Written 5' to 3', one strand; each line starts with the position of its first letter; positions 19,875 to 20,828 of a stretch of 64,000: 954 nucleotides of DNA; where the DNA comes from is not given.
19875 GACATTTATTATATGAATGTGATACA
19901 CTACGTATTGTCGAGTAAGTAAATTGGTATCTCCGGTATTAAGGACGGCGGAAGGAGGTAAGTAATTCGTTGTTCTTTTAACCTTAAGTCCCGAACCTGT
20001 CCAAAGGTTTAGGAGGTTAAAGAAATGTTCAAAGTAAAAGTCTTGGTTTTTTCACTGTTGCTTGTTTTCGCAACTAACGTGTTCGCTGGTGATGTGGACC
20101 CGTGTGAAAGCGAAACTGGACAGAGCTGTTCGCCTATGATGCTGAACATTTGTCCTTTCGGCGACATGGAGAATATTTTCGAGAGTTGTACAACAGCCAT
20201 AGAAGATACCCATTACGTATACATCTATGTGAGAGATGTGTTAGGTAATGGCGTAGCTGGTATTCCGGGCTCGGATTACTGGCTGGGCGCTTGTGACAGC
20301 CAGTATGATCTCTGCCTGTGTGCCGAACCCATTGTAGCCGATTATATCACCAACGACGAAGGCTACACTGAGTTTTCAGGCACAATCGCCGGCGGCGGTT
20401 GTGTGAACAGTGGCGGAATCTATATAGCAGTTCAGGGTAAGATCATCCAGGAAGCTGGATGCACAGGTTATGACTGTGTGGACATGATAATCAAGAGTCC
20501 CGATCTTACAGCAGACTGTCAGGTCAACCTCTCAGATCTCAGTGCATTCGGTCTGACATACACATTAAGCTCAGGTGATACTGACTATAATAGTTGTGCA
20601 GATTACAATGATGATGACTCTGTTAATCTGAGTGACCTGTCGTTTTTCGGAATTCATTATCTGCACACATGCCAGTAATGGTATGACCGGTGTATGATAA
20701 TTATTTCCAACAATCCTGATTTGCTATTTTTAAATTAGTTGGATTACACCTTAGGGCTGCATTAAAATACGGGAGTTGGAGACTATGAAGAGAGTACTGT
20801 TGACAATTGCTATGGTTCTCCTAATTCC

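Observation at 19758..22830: Low-GC island of four highly expressed secreted proteins, three sharing an invariant C-terminal dodecapeptide …(D/E)xSWGA(I/V)K(S/G)M(Y/F)E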

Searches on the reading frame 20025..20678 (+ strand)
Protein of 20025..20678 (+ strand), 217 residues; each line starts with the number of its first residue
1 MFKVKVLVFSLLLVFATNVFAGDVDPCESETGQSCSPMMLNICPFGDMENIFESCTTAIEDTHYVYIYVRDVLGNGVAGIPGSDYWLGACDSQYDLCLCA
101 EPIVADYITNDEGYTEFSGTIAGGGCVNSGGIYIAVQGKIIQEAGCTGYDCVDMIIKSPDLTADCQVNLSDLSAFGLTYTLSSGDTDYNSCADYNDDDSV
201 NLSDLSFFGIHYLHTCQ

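Call 3: search_protein_families(library=pfam, proteins=[window:20025-20678:+], max_evalue=1)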
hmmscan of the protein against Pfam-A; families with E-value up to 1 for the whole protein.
window:20025-20678:+ (217 aa): 0 families
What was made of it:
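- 20025..20678 (+): D217: secreted 217-aa protein with a signal peptide, a Cys-rich Ig-like (X-module-like) beta-sandwich and a C-terminal dockerin with two Ca-loop/helix repeats (residues about 160-211). Pfam gives no hit (call 3).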

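Call 4: search_protein_families(library=ncbifam, proteins=[window:20025-20678:+], max_evalue=1)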
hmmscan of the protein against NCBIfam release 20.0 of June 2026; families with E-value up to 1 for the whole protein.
window:20025-20678:+ (217 aa): 0 families

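Call 46: find_homologous_proteins(query=window:20025-20678:+, max_evalue=0.001)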
Query window:20025-20678:+ (217 aa): 168 proteins with E <= 0.001 among 289 candidates; the best 120 are listed.
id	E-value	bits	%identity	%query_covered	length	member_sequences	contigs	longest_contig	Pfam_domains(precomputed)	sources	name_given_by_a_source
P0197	1.2e-143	494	100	100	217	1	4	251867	-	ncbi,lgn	-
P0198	4.1e-76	273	57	100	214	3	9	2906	-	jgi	jgi:hypothetical protein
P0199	9.3e-75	269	58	100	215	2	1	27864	-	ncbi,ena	-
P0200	4.1e-74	267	60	100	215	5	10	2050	-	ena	-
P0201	5.3e-74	266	59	100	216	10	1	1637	-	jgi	-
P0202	4.1e-73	263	58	100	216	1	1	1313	-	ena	-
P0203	4.4e-73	263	58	100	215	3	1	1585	-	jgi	jgi:hypothetical protein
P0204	6.7e-73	263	56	100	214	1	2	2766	-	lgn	-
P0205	6.7e-73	263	57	100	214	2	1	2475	-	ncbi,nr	ncbi:MAG TPA: hypothetical protein VLA34_07480 [Candidatus Krumholzibacterium sp.]|nr:hypothetical p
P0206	2.1e-72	261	58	100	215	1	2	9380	-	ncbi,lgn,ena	-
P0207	2.8e-72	261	56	100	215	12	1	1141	-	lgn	-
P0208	3.0e-72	261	57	100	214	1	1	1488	-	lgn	-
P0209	3.8e-72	260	58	100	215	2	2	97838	-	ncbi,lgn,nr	ncbi:MAG: hypothetical protein JW876_04335 [Candidatus Krumholzibacteriota bacterium]|nr:hypothetica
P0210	8.8e-72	259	59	100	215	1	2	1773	-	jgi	jgi:hypothetical protein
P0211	1.9e-71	258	58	100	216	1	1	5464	-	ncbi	-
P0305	7.4e-59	217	54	100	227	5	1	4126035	-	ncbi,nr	ncbi:MAG: hypothetical protein JSV33_11175 [bacterium]|nr:MAG: hypothetical protein JSV33_11175 [bac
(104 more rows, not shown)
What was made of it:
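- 20025..20678 (+): There are 168 homologues of 213-238 aa (call 46).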

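Call 47: search_solved_structures(query=A4, max_evalue=10, show_alignments=2)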
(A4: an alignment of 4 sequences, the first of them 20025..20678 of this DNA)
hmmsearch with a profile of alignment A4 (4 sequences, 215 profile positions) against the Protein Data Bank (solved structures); distinct sequences matched with E-value up to 10: 11.
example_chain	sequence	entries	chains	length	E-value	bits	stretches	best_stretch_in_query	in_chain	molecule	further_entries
2y3n_B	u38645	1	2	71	5.6e-06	29.2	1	155-210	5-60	CELLULOSOMAL FAMILY-48 PROCESSIVE GLYCOSIDE HYDROLASE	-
2b59_B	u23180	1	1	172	0.00021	24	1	104-211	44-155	Cellulosomal scaffolding protein A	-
4wi0_B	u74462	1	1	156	0.00064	22.4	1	103-210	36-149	Cellulosomal scaffoldin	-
3kcp_A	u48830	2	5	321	0.0008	22.1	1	104-211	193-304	Cellulosomal-scaffolding protein A | Cellulosome anchoring protein cohesin region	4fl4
5g5d_B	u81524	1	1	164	0.0015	21.2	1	104-211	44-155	CELLULOSOMAL-SCAFFOLDING PROTEIN A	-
4u3s_B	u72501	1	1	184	0.0037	19.9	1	103-211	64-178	Cellulosomal scaffoldin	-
5k39_B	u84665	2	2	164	0.031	16.9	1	161-210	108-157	Dockerin module from a protein of unknown function | Ig domain protein group 2 domain protein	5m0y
9mt4_Q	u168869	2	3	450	0.21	14.2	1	25-103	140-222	Structural protein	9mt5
4fl4_A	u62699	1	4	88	0.26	13.9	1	158-208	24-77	Glycoside hydrolase family 9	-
2mte_A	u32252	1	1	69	0.59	12.8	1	158-212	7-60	Cellulose 1,4-beta-cellobiosidase (reducing end) CelS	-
1daq_A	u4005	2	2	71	0.62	12.7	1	158-212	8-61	ENDOGLUCANASE SS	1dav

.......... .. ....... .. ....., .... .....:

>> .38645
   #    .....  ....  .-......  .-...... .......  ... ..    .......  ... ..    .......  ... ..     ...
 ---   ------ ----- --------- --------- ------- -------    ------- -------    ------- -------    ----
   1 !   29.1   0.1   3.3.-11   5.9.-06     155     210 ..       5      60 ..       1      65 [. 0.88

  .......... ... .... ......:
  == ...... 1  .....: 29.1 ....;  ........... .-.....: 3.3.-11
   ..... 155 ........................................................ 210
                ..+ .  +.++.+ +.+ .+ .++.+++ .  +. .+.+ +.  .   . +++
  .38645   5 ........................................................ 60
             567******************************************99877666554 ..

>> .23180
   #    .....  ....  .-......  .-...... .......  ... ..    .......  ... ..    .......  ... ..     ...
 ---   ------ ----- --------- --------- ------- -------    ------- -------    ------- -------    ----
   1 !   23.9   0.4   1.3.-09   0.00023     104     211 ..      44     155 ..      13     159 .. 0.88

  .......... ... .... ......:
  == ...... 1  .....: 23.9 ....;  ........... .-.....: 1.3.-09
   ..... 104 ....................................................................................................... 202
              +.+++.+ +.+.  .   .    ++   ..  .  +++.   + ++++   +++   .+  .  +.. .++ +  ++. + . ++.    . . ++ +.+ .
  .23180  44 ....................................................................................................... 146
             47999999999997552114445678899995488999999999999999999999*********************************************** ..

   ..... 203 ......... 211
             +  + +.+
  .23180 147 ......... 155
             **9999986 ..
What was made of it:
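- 20025..20678 (+): A profile of this protein and three locus homologues (A4) hits PDB dockerins (2y3n_B, E 5.6e-6) and the X-module plus type II dockerin of CipA (2b59_B, E 2e-4) (call 47).
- On Dockerin (type I/II, Pfam PF00404): The sequence aligns to dockerin 2y3n_B at E 5.6e-6 (call 47). The profile aligns residues 104-211 to CipA X-Doc (2b59_B at 2e-4; 4wi0_B, 3kcp_A) (call 47).
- A true dockerin protein is already encoded next to the cohesin-fold genes (call 47).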

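Call 58: predict_structure(alignment_id=A5)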
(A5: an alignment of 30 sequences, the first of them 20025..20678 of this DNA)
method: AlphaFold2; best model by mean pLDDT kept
length: 217 residues; sequences in the alignment: 30
mean_pLDDT: 83.3   pTM: 0.75
mean pLDDT of the five models: 83.3, 79.1, 77.6, 75.4, 70.5
residues with pLDDT >= 90: 78; 70-90: 107; 50-70: 27; < 50: 5
segments of 3 or more residues with pLDDT < 50: 214-217
pLDDT, mean of each block of 10 residues (from residue 1): 79 62 87 90 70 71 90 94 88 79 82 92 85 92 95 89 80 87 92 88 80 48
secondary structure, 60 per line:
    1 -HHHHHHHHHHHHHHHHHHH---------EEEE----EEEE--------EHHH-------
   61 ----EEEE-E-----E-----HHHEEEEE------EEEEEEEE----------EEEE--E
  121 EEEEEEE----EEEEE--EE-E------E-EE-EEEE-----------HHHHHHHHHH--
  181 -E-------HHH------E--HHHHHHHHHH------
elements in order: H2-20 E30-33 E38-41 E65-68 E85-89 E96-103 E114-117 E120-127 E132-136 E154-157 H169-178 H202-211
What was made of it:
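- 20025..20678 (+): The AF2 model has pLDDT 83, a sandwich at 25-157 and helices at 169-178 and 202-211 (call 58).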

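Call 64: find_encoding_contigs(protein=P0209, flank=9000, max_places=1)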
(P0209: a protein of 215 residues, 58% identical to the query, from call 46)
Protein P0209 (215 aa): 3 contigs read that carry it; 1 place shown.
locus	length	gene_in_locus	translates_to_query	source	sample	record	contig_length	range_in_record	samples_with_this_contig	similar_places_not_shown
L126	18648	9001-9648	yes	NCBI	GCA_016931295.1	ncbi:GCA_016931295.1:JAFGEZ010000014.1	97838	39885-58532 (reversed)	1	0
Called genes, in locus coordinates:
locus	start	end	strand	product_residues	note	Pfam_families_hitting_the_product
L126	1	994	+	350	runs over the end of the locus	PF00005:ABC_tran, PF13304:AAA_21 (faint), PF03459:TOBE (weak)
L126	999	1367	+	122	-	PF00126:HTH_1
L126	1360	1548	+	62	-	-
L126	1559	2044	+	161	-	-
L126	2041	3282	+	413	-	PF03453:MoeA_N, PF00994:MoCF_biosynth, PF03454:MoeA_C (weak)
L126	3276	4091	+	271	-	PF04055:Radical_SAM, PF06463:Mob_synth_C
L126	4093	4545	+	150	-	PF01967:MoaC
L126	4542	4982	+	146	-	PF03473:MOSC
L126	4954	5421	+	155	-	PF00994:MoCF_biosynth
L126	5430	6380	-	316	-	PF00930:DPPIV_N (faint), PF07676:PD40 (faint), PF23381:Beta-prop_IFT122_1st (faint), PF25174:Beta-prop_THOC3 (faint), PF26550:Tricorn_2nd (faint), PF26549:Tricorn_N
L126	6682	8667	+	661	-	-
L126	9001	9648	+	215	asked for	-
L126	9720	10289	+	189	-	-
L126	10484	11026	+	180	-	-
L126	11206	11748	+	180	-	-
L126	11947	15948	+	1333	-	PF01364:Peptidase_C25, PF13860:FlgD_ig (weak)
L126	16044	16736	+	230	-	-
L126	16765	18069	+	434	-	PF08486:SpoIID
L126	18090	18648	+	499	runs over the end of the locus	PF00933:Glyco_hydro_3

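Call 65: find_encoding_contigs(protein=P0305, flank=9000, max_places=1)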
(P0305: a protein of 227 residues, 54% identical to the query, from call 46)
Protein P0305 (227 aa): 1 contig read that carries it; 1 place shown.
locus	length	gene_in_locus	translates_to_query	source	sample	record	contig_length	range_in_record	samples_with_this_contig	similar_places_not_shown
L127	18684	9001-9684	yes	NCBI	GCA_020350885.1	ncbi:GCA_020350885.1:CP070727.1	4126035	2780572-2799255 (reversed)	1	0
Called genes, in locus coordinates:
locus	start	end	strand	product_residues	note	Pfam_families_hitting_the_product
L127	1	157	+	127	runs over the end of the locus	PF01618:MotA_ExbB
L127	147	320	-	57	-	-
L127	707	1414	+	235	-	PF00440:TetR_N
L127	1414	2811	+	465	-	PF02321:OEP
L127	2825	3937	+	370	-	PF25989:YknX_C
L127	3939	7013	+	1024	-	PF00873:ACR_tran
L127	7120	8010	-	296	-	PF22564:HAAS, PF13796:Sensor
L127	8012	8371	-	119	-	PF03551:PadR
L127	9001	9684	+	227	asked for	-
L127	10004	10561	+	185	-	-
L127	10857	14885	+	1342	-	PF01364:Peptidase_C25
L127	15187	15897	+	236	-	-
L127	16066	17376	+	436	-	PF08486:SpoIID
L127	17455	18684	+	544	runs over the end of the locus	PF00933:Glyco_hydro_3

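Call 82: search_protein_families(library=ncbifam, proteins=[L126:11947-15948:+, L127:10857-14885:+], max_evalue=0.001)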
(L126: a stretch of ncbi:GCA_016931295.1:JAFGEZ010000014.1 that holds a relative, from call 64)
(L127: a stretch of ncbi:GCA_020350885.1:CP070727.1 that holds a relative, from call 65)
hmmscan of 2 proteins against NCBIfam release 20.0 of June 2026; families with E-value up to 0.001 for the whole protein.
L126:11947-15948:+ (1333 aa): 2 families
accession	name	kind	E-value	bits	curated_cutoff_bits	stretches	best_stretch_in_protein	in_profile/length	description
NF033707.1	T9SS_sortase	equivalog_domain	5.8e-52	176.6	420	2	237-1024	7-733/1095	type IX secretion system sortase PorU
NF052324.1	PorU_rel_Nterm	equivalog_domain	2.3e-17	62.5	450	1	409-691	219-510/879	putative type IX secretion system sortase PorU2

L127:10857-14885:+ (1342 aa): 2 families
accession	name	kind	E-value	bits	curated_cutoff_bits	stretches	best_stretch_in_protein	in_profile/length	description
NF033707.1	T9SS_sortase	equivalog_domain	2.4e-59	201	420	2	238-1038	3-741/1095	type IX secretion system sortase PorU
NF052324.1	PorU_rel_Nterm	equivalog_domain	5.6e-36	124.1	450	2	418-776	218-567/879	putative type IX secretion system sortase PorU2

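Call 86: find_encoding_contigs(protein=P0197, flank=1000, max_places=3)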
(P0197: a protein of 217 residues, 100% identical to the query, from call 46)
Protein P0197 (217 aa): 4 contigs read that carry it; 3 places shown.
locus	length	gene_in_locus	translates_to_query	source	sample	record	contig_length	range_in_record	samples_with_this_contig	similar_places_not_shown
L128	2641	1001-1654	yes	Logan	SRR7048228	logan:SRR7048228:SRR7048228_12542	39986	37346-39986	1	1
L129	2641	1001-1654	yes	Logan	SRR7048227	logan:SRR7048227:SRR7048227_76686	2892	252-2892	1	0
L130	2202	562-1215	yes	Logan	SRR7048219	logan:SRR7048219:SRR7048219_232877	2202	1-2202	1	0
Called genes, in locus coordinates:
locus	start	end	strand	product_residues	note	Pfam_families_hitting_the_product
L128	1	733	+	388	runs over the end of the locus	PF12838:Fer4_7 (faint), PF25160:LdpA_Fe-S-bd (faint), PF13183:Fer4_8, PF13187:Fer4_9, PF13237:Fer4_10, PF13534:Fer4_17 (weak)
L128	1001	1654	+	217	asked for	-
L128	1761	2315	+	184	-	-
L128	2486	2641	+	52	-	?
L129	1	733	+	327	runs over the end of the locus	?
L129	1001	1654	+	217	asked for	-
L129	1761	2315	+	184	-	-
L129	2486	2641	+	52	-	?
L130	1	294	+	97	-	?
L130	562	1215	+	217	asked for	-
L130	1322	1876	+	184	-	-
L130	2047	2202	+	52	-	?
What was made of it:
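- Tried and rejected: The same organism appears in runs SRR7048219, SRR7048227 and SRR7048228 (call 86).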
